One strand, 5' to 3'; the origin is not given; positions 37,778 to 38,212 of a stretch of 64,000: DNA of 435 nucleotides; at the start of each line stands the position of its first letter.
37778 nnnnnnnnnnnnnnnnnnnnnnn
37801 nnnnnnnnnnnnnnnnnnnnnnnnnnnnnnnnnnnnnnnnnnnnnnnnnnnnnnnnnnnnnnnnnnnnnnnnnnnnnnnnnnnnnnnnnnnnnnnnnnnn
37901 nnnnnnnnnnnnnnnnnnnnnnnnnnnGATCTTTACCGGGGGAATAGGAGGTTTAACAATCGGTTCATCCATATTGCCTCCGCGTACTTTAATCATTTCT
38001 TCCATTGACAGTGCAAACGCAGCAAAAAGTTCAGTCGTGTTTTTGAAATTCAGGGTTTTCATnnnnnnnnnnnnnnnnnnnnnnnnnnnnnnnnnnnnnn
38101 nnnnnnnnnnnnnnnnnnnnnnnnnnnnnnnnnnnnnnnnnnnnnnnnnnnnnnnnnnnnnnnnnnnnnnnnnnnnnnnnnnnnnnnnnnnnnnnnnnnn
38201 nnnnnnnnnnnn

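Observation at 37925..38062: Unannotated 45-codon gene for a double-glycine-leader peptide with a proline-rich 16-residue core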

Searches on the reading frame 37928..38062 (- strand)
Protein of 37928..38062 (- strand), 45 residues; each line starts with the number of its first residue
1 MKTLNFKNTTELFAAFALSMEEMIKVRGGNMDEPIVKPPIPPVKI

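Call 5: search_protein_families(library=pfam, proteins=[window:37928-38062:-], max_evalue=10)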
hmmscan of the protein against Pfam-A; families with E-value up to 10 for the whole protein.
seq(45 aa): 0 families

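Call 6: search_protein_families(library=ncbifam, proteins=[window:37928-38062:-], max_evalue=10)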
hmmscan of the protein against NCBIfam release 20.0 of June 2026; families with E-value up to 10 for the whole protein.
seq(45 aa): 1 family
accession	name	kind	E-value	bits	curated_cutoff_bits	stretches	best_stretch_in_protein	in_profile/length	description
TIGR04149.1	GG_sam_targ_CFB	domain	0.14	12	25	1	1-30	4-29/43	TIGR04149 family rSAM-modified RiPP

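Call 9: find_homologous_proteins(query=window:37928-38062:-, max_evalue=10)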
Query seq(45 aa) (45 aa): 21 proteins with E <= 10 among 21 candidates.
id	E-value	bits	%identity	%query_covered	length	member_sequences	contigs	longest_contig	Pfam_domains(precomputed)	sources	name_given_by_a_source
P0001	4.3e-21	89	98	100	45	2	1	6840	-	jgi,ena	-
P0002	8.6e-19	82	86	82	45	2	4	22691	-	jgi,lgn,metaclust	jgi:hypothetical protein|metaclust:\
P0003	2.7e-15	72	78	82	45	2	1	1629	-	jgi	jgi:hypothetical protein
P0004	8.3e-15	70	73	82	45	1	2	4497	-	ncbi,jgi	jgi:hypothetical protein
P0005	8.4e-14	67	72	87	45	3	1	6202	-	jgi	jgi:hypothetical protein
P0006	1.1e-13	67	76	100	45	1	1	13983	-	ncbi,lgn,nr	ncbi:MAG: hypothetical protein NT092_01485 [Bacteroidia bacterium]|nr:hypothetical protein [Bacteroi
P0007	2.8e-12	62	73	100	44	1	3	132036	-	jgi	jgi:hypothetical protein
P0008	1.2e-11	60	72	100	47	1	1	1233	-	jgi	-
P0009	1.9e-11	60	69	100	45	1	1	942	-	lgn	-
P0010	9.5e-10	55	64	98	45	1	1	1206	-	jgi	jgi:hypothetical protein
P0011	1.4e-9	54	64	100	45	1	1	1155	-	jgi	jgi:hypothetical protein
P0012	2.5e-9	53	67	73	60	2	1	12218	-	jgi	jgi:hypothetical protein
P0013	5.1e-8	49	63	100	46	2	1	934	-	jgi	-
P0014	7.1e-8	49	58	100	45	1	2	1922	-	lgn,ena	-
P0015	1.4e-7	48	62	100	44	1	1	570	-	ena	-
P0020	1.7e-4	39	59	100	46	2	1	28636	-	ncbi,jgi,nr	ncbi:MAG: hypothetical protein K0B05_04670 [Bacteroidales bacterium]|nr:hypothetical protein [Bacter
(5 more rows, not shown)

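Call 10: find_encoding_contigs(protein=window:37928-38062:-, flank=10000)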
Protein seq(45 aa) (45 aa): 2 contigs read that carry it; 2 places shown.
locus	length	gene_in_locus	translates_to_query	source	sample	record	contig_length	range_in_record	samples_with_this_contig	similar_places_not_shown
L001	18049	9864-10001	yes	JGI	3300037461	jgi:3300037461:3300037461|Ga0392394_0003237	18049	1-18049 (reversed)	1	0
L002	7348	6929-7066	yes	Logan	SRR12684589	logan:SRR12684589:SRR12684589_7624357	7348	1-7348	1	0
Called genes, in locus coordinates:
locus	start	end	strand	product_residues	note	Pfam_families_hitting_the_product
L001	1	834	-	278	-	?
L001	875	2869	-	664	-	PF03993:DUF349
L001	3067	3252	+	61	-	-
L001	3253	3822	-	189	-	-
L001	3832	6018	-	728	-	PF03412:Peptidase_C39, PF00664:ABC_membrane, PF00005:ABC_tran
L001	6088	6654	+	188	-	-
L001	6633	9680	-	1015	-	PF13424:TPR_12 (faint), PF12770:CHAT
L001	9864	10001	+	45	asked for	-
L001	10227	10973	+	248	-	PF12895:ANAPC3 (faint), PF13174:TPR_6 (faint), PF13432:TPR_16 (weak)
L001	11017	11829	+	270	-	PF00512:HisKA, PF02518:HATPase_c (weak)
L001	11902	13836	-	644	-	PF00515:TPR_1 (faint), PF07719:TPR_2 (faint), PF13181:TPR_8 (faint), PF07676:PD40, PF00691:OmpA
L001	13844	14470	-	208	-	PF04055:Radical_SAM (weak)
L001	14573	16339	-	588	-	PF00149:Metallophos, PF02872:5_nucleotid_C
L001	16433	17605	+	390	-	PF07075:NamZ_N, PF20732:NamZ_C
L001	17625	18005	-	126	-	PF00072:Response_reg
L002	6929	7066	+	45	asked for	-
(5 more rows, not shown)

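Call 13: find_encoding_contigs(protein=P0007, flank=10000, max_places=3)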
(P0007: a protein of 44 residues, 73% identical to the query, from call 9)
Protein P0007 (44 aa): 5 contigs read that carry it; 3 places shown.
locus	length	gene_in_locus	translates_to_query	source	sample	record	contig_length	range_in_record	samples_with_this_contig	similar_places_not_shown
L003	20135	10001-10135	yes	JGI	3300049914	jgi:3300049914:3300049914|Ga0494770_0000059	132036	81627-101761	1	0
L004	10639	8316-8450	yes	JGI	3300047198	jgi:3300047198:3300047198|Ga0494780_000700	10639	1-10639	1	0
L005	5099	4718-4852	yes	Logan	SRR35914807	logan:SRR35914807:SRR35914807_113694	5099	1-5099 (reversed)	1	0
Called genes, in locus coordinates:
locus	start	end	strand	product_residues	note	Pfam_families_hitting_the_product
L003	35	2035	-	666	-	PF03993:DUF349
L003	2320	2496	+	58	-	-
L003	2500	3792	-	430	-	PF25893:HH_CzcB (weak)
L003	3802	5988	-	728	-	PF03412:Peptidase_C39, PF00664:ABC_membrane, PF00005:ABC_tran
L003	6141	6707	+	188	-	-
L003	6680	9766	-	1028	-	PF13424:TPR_12 (faint), PF12770:CHAT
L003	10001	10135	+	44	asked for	-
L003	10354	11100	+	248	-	PF07719:TPR_2 (faint), PF12895:ANAPC3 (faint)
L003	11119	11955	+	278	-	PF00512:HisKA (weak), PF02518:HATPase_c (faint)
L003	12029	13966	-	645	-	PF07719:TPR_2 (faint), PF13181:TPR_8 (faint), PF13432:TPR_16, PF25063:ARM_TT21_C, PF14559:TPR_19 (weak), PF00515:TPR_1 (weak), PF07676:PD40, PF00691:OmpA, +1 more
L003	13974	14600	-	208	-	PF04055:Radical_SAM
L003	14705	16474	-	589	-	PF00149:Metallophos, PF02872:5_nucleotid_C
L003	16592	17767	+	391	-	PF07075:NamZ_N, PF20732:NamZ_C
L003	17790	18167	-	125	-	PF00072:Response_reg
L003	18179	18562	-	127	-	PF00166:Cpn10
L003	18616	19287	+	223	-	PF01205:Impact_N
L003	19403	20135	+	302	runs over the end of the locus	PF02729:OTCace_N, PF00185:OTCace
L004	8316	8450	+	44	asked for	-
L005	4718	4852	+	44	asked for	-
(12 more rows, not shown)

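Call 14: find_encoding_contigs(protein=P0020, flank=10000, max_places=3)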
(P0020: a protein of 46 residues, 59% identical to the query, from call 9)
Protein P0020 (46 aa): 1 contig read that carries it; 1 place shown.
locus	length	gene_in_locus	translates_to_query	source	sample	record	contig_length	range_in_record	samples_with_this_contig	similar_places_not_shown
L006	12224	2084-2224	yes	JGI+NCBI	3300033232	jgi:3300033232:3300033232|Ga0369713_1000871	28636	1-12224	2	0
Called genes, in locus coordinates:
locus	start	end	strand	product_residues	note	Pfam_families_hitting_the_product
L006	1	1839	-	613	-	PF24885:TPR_NPHP3 (faint), PF00515:TPR_1 (faint), PF07719:TPR_2 (faint), PF13181:TPR_8 (faint), PF13424:TPR_12 (weak)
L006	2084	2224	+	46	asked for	-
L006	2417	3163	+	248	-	PF07719:TPR_2 (faint), PF13432:TPR_16 (faint), PF12895:ANAPC3 (faint), PF13174:TPR_6 (faint)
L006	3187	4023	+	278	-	PF00512:HisKA (faint), PF02518:HATPase_c (faint)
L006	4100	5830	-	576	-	PF00515:TPR_1 (faint), PF07719:TPR_2 (faint), PF07676:PD40, PF00691:OmpA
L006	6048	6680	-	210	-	PF04055:Radical_SAM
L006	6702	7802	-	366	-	PF00245:Alk_phosphatase, PF01676:Metalloenzyme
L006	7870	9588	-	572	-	PF00149:Metallophos, PF02872:5_nucleotid_C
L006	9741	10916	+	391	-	PF07075:NamZ_N, PF20732:NamZ_C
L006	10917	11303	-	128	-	PF00072:Response_reg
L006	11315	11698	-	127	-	PF00166:Cpn10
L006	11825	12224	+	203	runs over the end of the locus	PF01205:Impact_N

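Call 15: find_encoding_contigs(protein=P0002, flank=10000, max_places=3)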
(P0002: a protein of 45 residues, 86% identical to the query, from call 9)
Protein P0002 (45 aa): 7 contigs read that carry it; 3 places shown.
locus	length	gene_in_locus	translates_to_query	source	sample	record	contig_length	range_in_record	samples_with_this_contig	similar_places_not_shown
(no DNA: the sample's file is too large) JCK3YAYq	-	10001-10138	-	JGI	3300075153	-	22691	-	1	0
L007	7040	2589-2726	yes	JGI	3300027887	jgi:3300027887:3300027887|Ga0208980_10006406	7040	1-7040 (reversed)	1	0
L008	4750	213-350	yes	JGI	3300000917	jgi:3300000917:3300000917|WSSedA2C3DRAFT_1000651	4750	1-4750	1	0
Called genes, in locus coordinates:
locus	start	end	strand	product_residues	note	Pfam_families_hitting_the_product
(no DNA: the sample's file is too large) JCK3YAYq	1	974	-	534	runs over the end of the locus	PF06418:CTP_synth_N, PF00117:GATase, PF07722:Peptidase_C26 (weak)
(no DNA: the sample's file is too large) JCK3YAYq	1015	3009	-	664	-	PF03993:DUF349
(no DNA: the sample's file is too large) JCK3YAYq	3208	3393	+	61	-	-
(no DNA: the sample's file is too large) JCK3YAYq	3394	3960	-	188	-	-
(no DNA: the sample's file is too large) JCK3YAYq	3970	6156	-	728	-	PF03412:Peptidase_C39, PF00664:ABC_membrane, PF00005:ABC_tran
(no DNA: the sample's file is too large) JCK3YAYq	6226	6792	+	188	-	-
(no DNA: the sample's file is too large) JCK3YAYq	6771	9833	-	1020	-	PF13424:TPR_12 (faint), PF12770:CHAT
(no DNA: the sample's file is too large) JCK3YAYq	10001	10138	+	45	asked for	-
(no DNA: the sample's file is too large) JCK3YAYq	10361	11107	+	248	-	PF13432:TPR_16 (faint), PF13174:TPR_6 (faint)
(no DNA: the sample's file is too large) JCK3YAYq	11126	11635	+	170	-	?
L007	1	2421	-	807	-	?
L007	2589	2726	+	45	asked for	-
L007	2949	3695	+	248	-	PF13432:TPR_16 (faint), PF13174:TPR_6 (faint)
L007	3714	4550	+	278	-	PF00512:HisKA, PF02518:HATPase_c (weak)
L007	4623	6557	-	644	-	PF00515:TPR_1 (faint), PF07719:TPR_2 (faint), PF13181:TPR_8 (faint), PF13432:TPR_16 (faint), PF14559:TPR_19 (faint), PF07676:PD40, PF00691:OmpA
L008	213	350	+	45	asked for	-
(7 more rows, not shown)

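Call 17: find_related_loci(query=A1, collection=genome_contigs, flank=10000)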
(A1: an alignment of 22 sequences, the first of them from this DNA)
Query A1 (45 aa) in genome_contigs; peptide patterns used: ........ (x = any residue, [..] = any of these).
25 stretches matched a pattern; 11 encode a relative of the query (tblastn E <= 1e-3); 11 distinct loci.
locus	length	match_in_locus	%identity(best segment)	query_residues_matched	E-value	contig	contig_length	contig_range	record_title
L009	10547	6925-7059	67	1-45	6e-16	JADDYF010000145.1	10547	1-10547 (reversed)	MAG: Bacteroidales bacterium isolate Aug_T1_C1_D5_161 Aug_T1_C1_D5_k121_1071087, whole genome shotgun sequence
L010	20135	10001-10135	64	1-45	7e-16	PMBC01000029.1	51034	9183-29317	MAG: Bacteroidales bacterium isolate fen_964 73.20120700_E3M.88_contig_337431, whole genome shotgun sequence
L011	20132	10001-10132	68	2-45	9e-16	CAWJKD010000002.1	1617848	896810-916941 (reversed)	MAG: uncultured Bacteroidetes bacterium isolate MFD05942.bin.1.169 genome assembly, contig: contig_14421, whole genome s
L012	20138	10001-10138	59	1-45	4e-13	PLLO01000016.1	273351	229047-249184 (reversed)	MAG: Bacteroidales bacterium isolate fen_984 73.20120800_E3X.31_contig_9651, whole genome shotgun sequence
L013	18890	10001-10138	61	1-45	7e-13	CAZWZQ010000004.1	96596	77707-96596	MAG TPA_asm: uncultured Rikenellaceae bacterium isolate binchicken_co100_406 genome assembly, contig: NODE_247_length_96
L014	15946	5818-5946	58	1-42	3e-12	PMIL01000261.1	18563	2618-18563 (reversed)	MAG: Bacteroidales bacterium isolate fen_956 73.20120600_E3D.46_contig_823, whole genome shotgun sequence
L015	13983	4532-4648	72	1-39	3e-12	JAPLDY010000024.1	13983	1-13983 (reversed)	MAG: Bacteroidia bacterium isolate LacPavin_0920_SED3_MAG_42_11 LacPavin_0920_SED3_scaffold_2890136, whole genome shotgu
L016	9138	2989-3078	77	1-30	7e-12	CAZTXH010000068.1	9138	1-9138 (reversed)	MAG TPA_asm: uncultured Rikenellaceae bacterium isolate binchicken_co178_10 genome assembly, contig: NODE_9108_length_91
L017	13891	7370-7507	57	1-45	5e-11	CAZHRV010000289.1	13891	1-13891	MAG TPA_asm: uncultured Rikenellaceae bacterium isolate SRP185410_co1_20 genome assembly, contig: k141_77628, whole geno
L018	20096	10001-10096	69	1-32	1e-10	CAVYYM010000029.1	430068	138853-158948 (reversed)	MAG: uncultured Bacteroidetes bacterium isolate MFD02979.bin.2.181 genome assembly, contig: contig_42897, whole genome s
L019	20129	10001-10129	58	1-45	4e-10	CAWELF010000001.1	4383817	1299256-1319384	MAG: uncultured Bacteroidales bacterium isolate MFD05705.bin.2.50 genome assembly, contig: contig_20422, whole genome sh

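Call 26: search_protein_representatives(alignment_id=A1)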
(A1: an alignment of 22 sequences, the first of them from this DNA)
Query: 22 sequences, 45 profile positions. Proteins with E-value up to 0.001 (for the whole library): 110; up to 1e-10: 31; up to 1e-30: 0. The best 110 are listed.
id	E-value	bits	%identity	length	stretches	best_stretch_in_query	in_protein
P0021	2.0e-19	85.4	-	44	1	1-45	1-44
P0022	3.3e-19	84.7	-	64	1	1-45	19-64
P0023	7.2e-19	83.6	-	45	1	1-45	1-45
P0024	8.6e-19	83.4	-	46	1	1-45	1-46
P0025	2.2e-18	82.1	-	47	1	1-45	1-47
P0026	2.5e-18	81.9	-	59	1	1-45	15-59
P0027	1.5e-17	79.4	-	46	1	1-45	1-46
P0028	1.6e-16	76.1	-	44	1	1-44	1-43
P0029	2.9e-16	75.3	-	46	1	1-45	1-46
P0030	8.9e-16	73.7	-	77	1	1-45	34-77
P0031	1.6e-15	72.9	-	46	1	1-45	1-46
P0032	1.8e-15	72.7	-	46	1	1-43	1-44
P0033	5.4e-15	71.2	-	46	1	1-43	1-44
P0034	7.1e-15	70.8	-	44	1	1-44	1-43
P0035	8.2e-15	70.6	-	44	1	1-44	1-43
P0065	1.2e-08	50.8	-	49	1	1-43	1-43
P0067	2.8e-08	49.7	-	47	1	1-44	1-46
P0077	1.3e-07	47.6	-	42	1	1-43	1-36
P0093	8.5e-07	45.0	-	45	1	1-45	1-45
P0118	3.0e-05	40.0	-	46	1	1-45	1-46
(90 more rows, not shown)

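Call 35: find_related_loci(query=A3, collection=metagenome_contigs, flank=10000)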
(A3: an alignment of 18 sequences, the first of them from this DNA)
Query A3 (45 aa) in metagenome_contigs; peptide patterns used: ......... (x = any residue, [..] = any of these).
223 stretches matched a pattern; 189 encode a relative of the query (tblastn E <= 1e-3); the best 80 are kept; 80 distinct loci.
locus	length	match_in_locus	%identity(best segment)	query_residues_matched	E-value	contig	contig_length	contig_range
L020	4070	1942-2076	98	1-45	4e-25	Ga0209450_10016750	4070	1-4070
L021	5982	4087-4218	73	1-45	2e-16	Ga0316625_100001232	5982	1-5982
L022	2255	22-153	71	1-45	3e-16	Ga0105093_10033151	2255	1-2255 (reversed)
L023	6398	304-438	69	1-45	2e-15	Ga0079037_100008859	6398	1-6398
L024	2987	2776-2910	67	1-45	2e-15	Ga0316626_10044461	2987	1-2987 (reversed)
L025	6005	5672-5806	67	1-45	5e-15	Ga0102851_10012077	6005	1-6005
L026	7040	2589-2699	86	1-37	1e-14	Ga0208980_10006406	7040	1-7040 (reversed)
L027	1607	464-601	61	1-45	5e-14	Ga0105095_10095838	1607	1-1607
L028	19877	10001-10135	62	1-45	9e-14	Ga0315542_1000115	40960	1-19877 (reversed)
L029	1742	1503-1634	67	1-45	2e-13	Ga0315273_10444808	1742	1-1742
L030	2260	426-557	60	1-45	5e-13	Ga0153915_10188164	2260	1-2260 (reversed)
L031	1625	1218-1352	60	1-45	7e-13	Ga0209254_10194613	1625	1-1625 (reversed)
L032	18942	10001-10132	64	1-45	1e-12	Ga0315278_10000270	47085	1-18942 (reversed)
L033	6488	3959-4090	53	1-45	1e-12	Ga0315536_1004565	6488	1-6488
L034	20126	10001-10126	66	2-45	1e-12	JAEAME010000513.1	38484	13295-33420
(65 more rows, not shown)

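Call 37: find_encoding_contigs(protein=P0077, flank=10000, max_places=4)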
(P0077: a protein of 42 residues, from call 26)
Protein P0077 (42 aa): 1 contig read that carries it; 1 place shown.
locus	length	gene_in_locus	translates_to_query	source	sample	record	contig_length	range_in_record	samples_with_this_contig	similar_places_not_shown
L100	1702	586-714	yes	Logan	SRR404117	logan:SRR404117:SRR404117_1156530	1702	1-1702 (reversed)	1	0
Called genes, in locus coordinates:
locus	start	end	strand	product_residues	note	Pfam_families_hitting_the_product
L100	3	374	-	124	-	?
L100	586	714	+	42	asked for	-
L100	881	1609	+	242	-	PF07719:TPR_2 (faint), PF13174:TPR_6 (faint), PF14559:TPR_19 (faint)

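Call 38: find_encoding_contigs(protein=P0067, flank=10000, max_places=4)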
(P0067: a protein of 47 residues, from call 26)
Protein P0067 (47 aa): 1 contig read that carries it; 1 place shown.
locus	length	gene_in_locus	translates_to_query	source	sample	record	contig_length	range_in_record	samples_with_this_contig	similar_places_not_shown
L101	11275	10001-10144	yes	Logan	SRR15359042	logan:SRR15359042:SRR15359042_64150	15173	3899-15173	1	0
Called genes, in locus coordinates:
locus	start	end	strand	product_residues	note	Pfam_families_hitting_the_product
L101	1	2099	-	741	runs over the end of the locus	PF03993:DUF349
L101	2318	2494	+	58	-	-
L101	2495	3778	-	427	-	-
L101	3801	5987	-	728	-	PF03412:Peptidase_C39, PF00664:ABC_membrane, PF00005:ABC_tran, PF02463:SMC_N (faint), PF13401:AAA_22 (faint)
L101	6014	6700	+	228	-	PF04542:Sigma70_r2 (weak), PF08281:Sigma70_r4_2 (weak)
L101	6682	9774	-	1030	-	PF00515:TPR_1 (faint), PF07719:TPR_2 (faint), PF13181:TPR_8 (faint), PF13374:TPR_10 (faint), PF13424:TPR_12, PF12770:CHAT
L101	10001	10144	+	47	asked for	-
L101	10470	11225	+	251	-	PF13432:TPR_16 (faint)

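Call 71: find_encoding_contigs(protein=P0065, flank=10000, max_places=3)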
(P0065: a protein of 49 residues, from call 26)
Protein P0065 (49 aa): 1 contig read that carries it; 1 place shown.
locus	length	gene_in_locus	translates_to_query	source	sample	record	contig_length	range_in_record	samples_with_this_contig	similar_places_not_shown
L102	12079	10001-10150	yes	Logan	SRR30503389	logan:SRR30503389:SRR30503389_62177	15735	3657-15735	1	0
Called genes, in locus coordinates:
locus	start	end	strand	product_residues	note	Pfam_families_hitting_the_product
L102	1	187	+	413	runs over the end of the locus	PF01566:Nramp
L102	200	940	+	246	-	PF03746:LamB_YcsF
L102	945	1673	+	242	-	PF02682:CT_C_D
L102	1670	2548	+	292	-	PF02626:CT_A_B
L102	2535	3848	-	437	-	PF25917:BSH_RND (faint), PF26002:Beta-barrel_AprE (faint)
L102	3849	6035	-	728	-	PF03412:Peptidase_C39, PF00664:ABC_membrane, PF00005:ABC_tran, PF02463:SMC_N (faint)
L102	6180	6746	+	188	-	-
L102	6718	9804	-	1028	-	PF24885:TPR_NPHP3 (faint), PF00515:TPR_1 (faint), PF07719:TPR_2 (faint), PF13176:TPR_7 (faint), PF13181:TPR_8 (faint), PF13374:TPR_10 (faint), PF13424:TPR_12, PF12770:CHAT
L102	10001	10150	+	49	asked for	-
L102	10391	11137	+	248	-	PF12895:ANAPC3 (faint), PF21033:RMD1-3 (weak)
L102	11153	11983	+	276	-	PF00512:HisKA (weak), PF02518:HATPase_c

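Call 72: find_encoding_contigs(protein=P0093, flank=10000, max_places=3)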
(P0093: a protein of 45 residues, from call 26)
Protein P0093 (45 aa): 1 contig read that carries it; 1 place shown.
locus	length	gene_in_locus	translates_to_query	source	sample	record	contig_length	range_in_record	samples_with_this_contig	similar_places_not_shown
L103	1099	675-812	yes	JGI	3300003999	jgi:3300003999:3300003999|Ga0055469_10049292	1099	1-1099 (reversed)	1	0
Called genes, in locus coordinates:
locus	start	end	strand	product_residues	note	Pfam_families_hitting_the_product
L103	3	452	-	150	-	?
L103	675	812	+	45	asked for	-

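Call 73: find_encoding_contigs(protein=P0118, flank=10000, max_places=3)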
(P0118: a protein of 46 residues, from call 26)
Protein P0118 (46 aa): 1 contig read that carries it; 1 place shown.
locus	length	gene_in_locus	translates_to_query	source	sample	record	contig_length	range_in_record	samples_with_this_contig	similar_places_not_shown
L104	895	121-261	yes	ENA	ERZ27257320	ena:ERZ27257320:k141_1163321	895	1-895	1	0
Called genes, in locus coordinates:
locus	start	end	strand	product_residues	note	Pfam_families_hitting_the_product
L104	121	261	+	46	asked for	-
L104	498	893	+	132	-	?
